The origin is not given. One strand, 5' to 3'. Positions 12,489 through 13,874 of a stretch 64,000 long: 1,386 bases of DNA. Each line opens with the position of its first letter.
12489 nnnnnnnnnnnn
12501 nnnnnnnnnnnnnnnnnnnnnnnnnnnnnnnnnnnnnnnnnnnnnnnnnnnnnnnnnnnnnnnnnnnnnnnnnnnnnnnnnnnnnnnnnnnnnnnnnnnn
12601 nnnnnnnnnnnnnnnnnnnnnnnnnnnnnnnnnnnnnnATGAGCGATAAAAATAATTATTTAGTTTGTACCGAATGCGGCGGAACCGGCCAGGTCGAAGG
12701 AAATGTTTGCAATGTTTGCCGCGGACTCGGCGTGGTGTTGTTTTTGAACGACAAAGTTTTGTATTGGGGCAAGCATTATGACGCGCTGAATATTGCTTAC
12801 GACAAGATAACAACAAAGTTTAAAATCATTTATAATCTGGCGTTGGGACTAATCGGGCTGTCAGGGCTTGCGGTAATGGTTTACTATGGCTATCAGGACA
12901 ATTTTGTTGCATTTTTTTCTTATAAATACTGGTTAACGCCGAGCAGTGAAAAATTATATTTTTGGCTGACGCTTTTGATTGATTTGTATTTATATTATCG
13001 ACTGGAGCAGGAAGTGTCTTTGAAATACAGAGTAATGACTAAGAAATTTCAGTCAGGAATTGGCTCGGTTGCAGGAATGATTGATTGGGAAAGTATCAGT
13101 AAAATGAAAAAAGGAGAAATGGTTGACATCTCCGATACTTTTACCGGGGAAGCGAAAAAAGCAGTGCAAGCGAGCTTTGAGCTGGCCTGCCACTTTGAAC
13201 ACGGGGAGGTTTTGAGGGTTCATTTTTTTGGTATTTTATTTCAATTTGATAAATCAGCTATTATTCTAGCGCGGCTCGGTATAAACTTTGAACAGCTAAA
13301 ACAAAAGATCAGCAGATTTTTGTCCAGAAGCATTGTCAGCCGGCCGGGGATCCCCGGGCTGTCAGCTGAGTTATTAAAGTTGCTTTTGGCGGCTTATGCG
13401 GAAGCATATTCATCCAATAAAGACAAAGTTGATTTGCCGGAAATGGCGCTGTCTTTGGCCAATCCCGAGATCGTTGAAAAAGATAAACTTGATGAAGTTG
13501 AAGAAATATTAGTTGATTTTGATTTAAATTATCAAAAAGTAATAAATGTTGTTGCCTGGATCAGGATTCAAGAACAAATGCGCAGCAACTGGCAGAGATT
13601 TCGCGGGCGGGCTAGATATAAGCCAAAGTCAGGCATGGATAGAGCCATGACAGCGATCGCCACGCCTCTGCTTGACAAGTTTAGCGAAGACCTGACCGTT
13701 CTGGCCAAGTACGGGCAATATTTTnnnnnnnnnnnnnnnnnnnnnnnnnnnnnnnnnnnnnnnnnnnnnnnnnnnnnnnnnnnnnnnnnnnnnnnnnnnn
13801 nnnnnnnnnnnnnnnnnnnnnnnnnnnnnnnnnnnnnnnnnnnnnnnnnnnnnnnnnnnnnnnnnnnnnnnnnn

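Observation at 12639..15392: Membrane-anchored ClpC-like unfoldase with N-terminal DnaJ-type zinc ribbon and a degenerate D1 ATPase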

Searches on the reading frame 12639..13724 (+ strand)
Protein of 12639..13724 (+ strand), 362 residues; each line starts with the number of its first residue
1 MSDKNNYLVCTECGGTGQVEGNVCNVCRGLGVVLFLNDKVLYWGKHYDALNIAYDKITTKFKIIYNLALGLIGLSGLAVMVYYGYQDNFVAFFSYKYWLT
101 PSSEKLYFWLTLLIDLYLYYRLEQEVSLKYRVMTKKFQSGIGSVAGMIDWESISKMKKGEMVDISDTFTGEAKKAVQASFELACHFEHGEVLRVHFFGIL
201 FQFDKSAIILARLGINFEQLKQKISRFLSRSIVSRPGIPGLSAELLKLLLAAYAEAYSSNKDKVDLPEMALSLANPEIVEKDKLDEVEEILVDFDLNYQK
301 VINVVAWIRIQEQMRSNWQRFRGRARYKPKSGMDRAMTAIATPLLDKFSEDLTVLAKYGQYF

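Call 5: search_protein_families(library=pfam, proteins=[window:12639-13724:+], max_evalue=10)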
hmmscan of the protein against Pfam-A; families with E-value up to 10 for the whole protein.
seq(362 aa): 2 families
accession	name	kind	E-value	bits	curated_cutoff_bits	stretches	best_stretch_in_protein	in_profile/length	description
PF00684.25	DnaJ_CXXCXGXG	-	0.013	16.1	32.7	1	9-30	43-64/65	DnaJ central domain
PF25436.1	BSD2_CRD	-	0.069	13.8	27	1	8-32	3-24/69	BSD2 cysteine rich domain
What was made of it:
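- On DnaJ-type cysteine-rich zinc-finger domain (PF00684): The score is 16.1 bits against a cut-off of 32.7 (call 5).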

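Call 32: predict_structure(alignment_id=A3)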
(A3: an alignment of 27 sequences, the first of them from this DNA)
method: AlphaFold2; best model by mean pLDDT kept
length: 345 residues; sequences in the alignment: 27
mean_pLDDT: 84.8   pTM: 0.81
mean pLDDT of the five models: 84.8, 84.0, 83.6, 82.4, 82.3
residues with pLDDT >= 90: 170; 70-90: 138; 50-70: 16; < 50: 21
segments of 3 or more residues with pLDDT < 50: 1-3, 139-143, 333-345
pLDDT, mean of each block of 10 residues (from residue 1): 67 89 89 89 90 90 93 93 87 84 92 94 83 72 61 88 93 95 92 93 88 90 91 81 94 92 93 83 83 92 91 84 64 48 42
secondary structure, 60 per line:
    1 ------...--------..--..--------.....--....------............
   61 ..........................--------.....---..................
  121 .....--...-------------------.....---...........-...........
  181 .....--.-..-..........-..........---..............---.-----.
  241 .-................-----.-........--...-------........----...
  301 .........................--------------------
elements in order: E7-9 E32-36 E39-42 H49-86 H95-99 H103-125 H150-154 E161-163 H164-167 H170-185 H193-202 H204-213 H217-230 H243-258 H266-273 H286-293 H298-325
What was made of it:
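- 12660..12740 (+): Zinc ribbon, aa 8-34: two CxxCxGxG knuckles forming one predicted Zn site. Predicted beta strands at 7-9, 32-36 and 39-42 (call 32).
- Checked: AlphaFold places helices at 49-86 and 103-125 with pLDDT about 90 (call 32).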

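Call 34: fold_search(model_id=the predicted structure, library=pdb)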
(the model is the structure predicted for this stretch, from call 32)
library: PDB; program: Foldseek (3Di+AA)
matches with E <= 10: 186; with E <= 0.001: 64
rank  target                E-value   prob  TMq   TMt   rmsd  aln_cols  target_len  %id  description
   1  4xbi_B                5.6e-06  1.00  0.36  0.34   2.8       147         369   21  Structure Of A Malarial Protein Involved in Proteostasis (released 2015-07-29)
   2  4irf_A                6.9e-06  1.00  0.36  0.81   2.7       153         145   21  Preliminary structural investigations of a malarial protein secretion system (released 2014-04-16)
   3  4iod_C                1.3e-05  1.00  0.35  0.77   2.7       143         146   20  Preliminary structural investigations of a malarial protein secretion system. (released 2014-04-23)
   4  6cn8_A                1.4e-05  1.00  0.38  0.80   3.2       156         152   18  High-resolution structure of ClpC1-NTD binding to Rufomycin-I (released 2019-06-05)
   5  4iod_A                1.5e-05  1.00  0.35  0.77   2.7       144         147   19  Preliminary structural investigations of a malarial protein secretion system. (released 2014-04-23)
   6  4irf_B                2.2e-05  1.00  0.35  0.79   2.6       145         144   21  Preliminary structural investigations of a malarial protein secretion system (released 2014-04-16)
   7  9din_A                2.2e-05  1.00  0.35  0.79   3.1       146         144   20  Structure of ClpC1 N-terminal Domain complexed with semi-synthetic Rufomycin analog (released 2025-04-16)
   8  6azy                  2.2e-05  1.00  0.34  0.15   2.9       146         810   20  Crystal structure of Hsp104 R328M/R757M mutant from Calcarisporiella thermophila (released 2018-10-03)
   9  5u2l                  2.3e-05  1.00  0.36  0.79   2.1       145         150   16  Crystal structure of the Hsp104 N-terminal domain from Candida albicans (released 2017-04-19)
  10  8ibp_A                2.4e-05  1.00  0.35  0.79   3.3       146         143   19  Crystal structure of Mycobacterium tuberculosis R21K ClpC1 N-terminal domain in complex with Lassomycin (released 2023-09-20)
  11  1khy_B                3.0e-05  1.00  0.34  0.82   2.8       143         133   17  The Crystal Structure of ClpB N Terminal Domain, Implication to the Peptide Binding Function of ClpB (released 2002-12-04)
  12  7tfm                  3.1e-05  1.00  0.34  0.77   2.9       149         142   15  Atomic Structure of the Leishmania spp. Hsp100 N-Domain (released 2022-02-16)
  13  3wdb                  3.3e-05  1.00  0.35  0.77   2.9       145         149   20  N-terminal domain of Mycobacterium tuberculosis ClpC1 (released 2013-09-18)
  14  4xbi_A                3.3e-05  1.00  0.36  0.33   3.0       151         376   20  Structure Of A Malarial Protein Involved in Proteostasis (released 2015-07-29)
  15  6ucr                  3.3e-05  1.00  0.37  0.76   3.6       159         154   18  Structure of ClpC1-NTD L92S L96P (released 2020-05-13)
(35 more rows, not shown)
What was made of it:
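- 13131..13613 (+): Clp N-domain (aa ~165-325). Foldseek matches to ClpC1-NTD, ClpB-NTD and HSP101-NTD with TM-score about 0.8 over ~145 columns (call 34).
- On Class I Clp/Hsp100 AAA+ (superfamily level): Predicted structure (pLDDT 84.8) matches ClpC1, ClpB and HSP101 N-domains with TM-score about 0.8 (calls 32, 34).
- Checked: The predicted fold of aa ~165-325 nevertheless matches ClpC1, ClpB and HSP101 N-domains (TM-score about 0.8, E down to 6e-6; call 34).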

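Call 38: find_related_loci(query=A4, collection=genome_contigs, flank=7000)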
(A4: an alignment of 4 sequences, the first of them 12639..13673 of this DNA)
Query A4 (345 aa) in genome_contigs; peptide patterns used: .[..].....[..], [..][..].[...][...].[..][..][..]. (x = any residue, [..] = any of these).
215 stretches matched a pattern; 52 encode a relative of the query (tblastn E <= 1e-3); 52 distinct loci.
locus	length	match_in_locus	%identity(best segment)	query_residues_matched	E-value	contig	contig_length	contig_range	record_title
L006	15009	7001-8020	59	5-345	4e-134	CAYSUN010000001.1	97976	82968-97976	MAG TPA_asm: uncultured Gammaproteobacteria bacterium isolate SRP178699_co2_536 genome assembly, contig: NODE_31_length_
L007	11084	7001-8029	56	4-345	6e-129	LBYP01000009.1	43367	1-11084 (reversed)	MAG: Parcubacteria group bacterium GW2011_GWA2_40_23 UT91_C0009, whole genome shotgun sequence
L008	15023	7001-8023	40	6-345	5e-84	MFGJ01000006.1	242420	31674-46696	MAG: Candidatus Falkowbacteria bacterium RIFOXYC2_FULL_36_12 rifoxyc2_full_scaffold_69, whole genome shotgun sequence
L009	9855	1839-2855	35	7-345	1e-65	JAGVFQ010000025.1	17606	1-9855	MAG: Patescibacteria group bacterium isolate DeMMO2_29 c_000000041570, whole genome shotgun sequence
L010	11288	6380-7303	36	32-345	4e-56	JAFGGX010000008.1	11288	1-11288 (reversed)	MAG: Candidatus Buchananbacteria bacterium isolate Zod_Metabat.1414 k87_2473089, whole genome shotgun sequence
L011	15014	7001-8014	33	1-345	2e-54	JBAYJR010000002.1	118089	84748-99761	MAG: Candidatus Buchananbacteria bacterium isolate SO_2016_GW1_60 scaffold00354_OW334_2016, whole genome shotgun sequenc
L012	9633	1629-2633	30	6-345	6e-54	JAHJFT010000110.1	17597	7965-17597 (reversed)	MAG: Patescibacteria group bacterium isolate Modern_marine_glass_biofilm.mb.42 Modern_marine_glas.mb.42_k141_1180512, wh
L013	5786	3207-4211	32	4-345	1e-48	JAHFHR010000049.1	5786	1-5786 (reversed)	MAG: bacterium isolate nzgw343 NODE_29605_length_5787_cov_3.193435, whole genome shotgun sequence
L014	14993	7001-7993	32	7-345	2e-47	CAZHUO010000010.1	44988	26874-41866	MAG TPA_asm: uncultured Gammaproteobacteria bacterium isolate SRP263991_co5_609 genome assembly, contig: NODE_1736_lengt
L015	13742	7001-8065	33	2-345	3e-46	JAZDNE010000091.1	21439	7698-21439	MAG: bacterium isolate MEGAHIT-group-0.699 k141_13193138, whole genome shotgun sequence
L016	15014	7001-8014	30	6-345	3e-45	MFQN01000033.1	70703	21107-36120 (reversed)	MAG: Candidatus Magasanikbacteria bacterium RIFCSPLOWO2_12_FULL_43_12 rifcsplowo2_12_scaffold_954, whole genome shotgun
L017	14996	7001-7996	30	4-345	1e-44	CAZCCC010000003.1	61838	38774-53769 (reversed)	MAG TPA_asm: uncultured Gammaproteobacteria bacterium isolate SRP241326_co3_326 genome assembly, contig: NODE_815_length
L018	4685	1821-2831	30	6-345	2e-43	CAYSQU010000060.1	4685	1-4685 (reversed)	MAG TPA_asm: uncultured Gammaproteobacteria bacterium isolate binchicken_co387_4 genome assembly, contig: NODE_26779_len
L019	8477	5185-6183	27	1-345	9e-43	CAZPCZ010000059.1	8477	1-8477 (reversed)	MAG TPA_asm: uncultured Gammaproteobacteria bacterium isolate binchicken_co21_406 genome assembly, contig: NODE_7933_len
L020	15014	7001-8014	32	8-345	8e-41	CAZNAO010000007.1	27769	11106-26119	MAG TPA_asm: uncultured Gammaproteobacteria bacterium isolate SRP329715_co1_182 genome assembly, contig: NODE_2419_lengt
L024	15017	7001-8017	27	6-345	1e-38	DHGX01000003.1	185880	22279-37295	MAG TPA_asm: Patescibacteria group bacterium UBA4787 UBA4787_contig_1245, whole genome shotgun sequence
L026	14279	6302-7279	29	8-345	2e-35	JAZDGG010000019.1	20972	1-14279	MAG: bacterium isolate MEGAHIT-group-0.240 k141_3489976, whole genome shotgun sequence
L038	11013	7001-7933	25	10-345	2e-31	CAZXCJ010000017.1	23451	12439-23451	MAG TPA_asm: uncultured Gammaproteobacteria bacterium isolate binchicken_co243_180 genome assembly, contig: NODE_1590_le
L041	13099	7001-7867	29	34-345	1e-30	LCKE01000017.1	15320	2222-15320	MAG: Parcubacteria group bacterium GW2011_GWF2_45_11 UW91_C0017, whole genome shotgun sequence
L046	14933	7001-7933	26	10-345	6e-32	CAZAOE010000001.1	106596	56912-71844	MAG TPA_asm: uncultured Gammaproteobacteria bacterium isolate SRP178699_co1_436 genome assembly, contig: NODE_107_length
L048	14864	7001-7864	26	34-345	2e-25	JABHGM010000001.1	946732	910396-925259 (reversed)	MAG: bacterium isolate SI037_bin203 k141_1573769, whole genome shotgun sequence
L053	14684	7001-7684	29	108-345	1e-33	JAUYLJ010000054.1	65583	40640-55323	MAG: bacterium isolate C24_metabat.bin.3 C24_k141_679936, whole genome shotgun sequence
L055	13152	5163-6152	23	8-345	1e-13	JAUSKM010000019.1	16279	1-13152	MAG: bacterium isolate E14_metabat.bin.51 E14_k141_819370, whole genome shotgun sequence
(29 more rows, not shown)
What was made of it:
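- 52 GTDB species loci (call 38).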

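Call 88: search_protein_families(library=pfam, proteins=[L015:9804-10337:+, L016:9830-10354:+, L024:9751-10761:+, L026:9082-10152:+, L038:9881-11011:+, L041:9728-11131:+, L046:9865-11256:+, L048:9590-10519:+, L053:9734-10582:+, L055:7892-8779:+], max_evalue=0.0001)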
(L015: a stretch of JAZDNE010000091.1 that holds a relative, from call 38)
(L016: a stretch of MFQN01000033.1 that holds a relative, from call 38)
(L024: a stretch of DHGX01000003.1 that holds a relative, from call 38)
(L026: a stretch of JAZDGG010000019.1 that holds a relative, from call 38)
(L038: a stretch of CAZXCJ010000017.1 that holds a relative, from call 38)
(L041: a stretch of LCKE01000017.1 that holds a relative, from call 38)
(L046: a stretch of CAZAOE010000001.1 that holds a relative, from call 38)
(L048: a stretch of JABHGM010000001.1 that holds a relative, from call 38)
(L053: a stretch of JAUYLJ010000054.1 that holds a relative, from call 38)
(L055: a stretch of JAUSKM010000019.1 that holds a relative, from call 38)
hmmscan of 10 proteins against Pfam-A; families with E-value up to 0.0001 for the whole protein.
L015:9804-10337:+ (177 aa): 0 families

L016:9830-10354:+ (174 aa): 1 family
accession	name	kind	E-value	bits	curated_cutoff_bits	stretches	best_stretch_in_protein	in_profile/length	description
PF02643.20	DUF192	-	5.5e-18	65.3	27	1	62-171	1-96/96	Uncharacterized ACR, COG1430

L024:9751-10761:+ (336 aa): 1 family
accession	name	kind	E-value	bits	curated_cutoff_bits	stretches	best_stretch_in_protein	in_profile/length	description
PF02618.21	YceG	-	1.1e-84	284.6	32.4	1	39-332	1-275/275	YceG-like family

L026:9082-10152:+ (356 aa): 0 families

L038:9881-11011:+ (377 aa): 1 family
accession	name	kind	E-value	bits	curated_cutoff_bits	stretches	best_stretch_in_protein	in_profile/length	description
PF00587.30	tRNA-synt_2b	-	8.1e-14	52.5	29.3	1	169-346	5-176/179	tRNA synthetase class II core domain (G, H, P, S and T)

L041:9728-11131:+ (467 aa): 2 families
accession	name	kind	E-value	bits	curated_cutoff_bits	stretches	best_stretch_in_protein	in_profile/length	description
PF03129.25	HGTP_anticodon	-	2.2e-20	73.1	21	1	376-464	1-94/94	Anticodon binding domain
PF00587.30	tRNA-synt_2b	-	3.3e-12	47.3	29.3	1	162-337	3-171/179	tRNA synthetase class II core domain (G, H, P, S and T)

L046:9865-11256:+ (463 aa): 2 families
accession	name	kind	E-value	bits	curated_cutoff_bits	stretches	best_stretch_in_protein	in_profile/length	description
PF03129.25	HGTP_anticodon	-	6.2e-22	78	21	1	369-459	1-93/94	Anticodon binding domain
PF00587.30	tRNA-synt_2b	-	2.1e-15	57.7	29.3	1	168-344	9-178/179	tRNA synthetase class II core domain (G, H, P, S and T)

L048:9590-10519:+ (309 aa): 5 families
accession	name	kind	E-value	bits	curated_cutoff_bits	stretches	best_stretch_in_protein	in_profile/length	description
PF07479.19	NAD_Gly3P_dh_C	-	1.9e-38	132.3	25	1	171-304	1-142/142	NAD-dependent glycerol-3-phosphate dehydrogenase C-terminus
PF01210.29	NAD_Gly3P_dh_N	-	8.8e-32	110.7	23.1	1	2-148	1-154/158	NAD-dependent glycerol-3-phosphate dehydrogenase N-terminus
PF20618.3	GPD_NAD_C_bact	-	6.1e-09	36.8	27.6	1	231-289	2-66/66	Bacterial GPD, NAD-dependent C-terminal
PF03807.23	F420_oxidored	-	2.2e-06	28.6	21.6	1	2-97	1-91/94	NADP oxidoreductase coenzyme F420-dependent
PF02558.23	ApbA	-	3.3e-05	24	22.2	1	3-104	1-106/150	Ketopantoate reductase PanE/ApbA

L053:9734-10582:+ (282 aa): 0 families

L055:7892-8779:+ (295 aa): 1 family
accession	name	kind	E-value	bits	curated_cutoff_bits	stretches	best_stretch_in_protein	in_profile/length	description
PF02643.20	DUF192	-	1.5e-24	86.4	27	1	178-287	2-96/96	Uncharacterized ACR, COG1430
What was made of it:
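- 10 loci without an adjacent GT4 were checked; 7 have an unrelated annotated gene directly downstream (DUF192, YceG, tRNA synthetase, GpsA) and 3 an ORF with no Pfam hit (call 88). The link is not universal (call 88).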
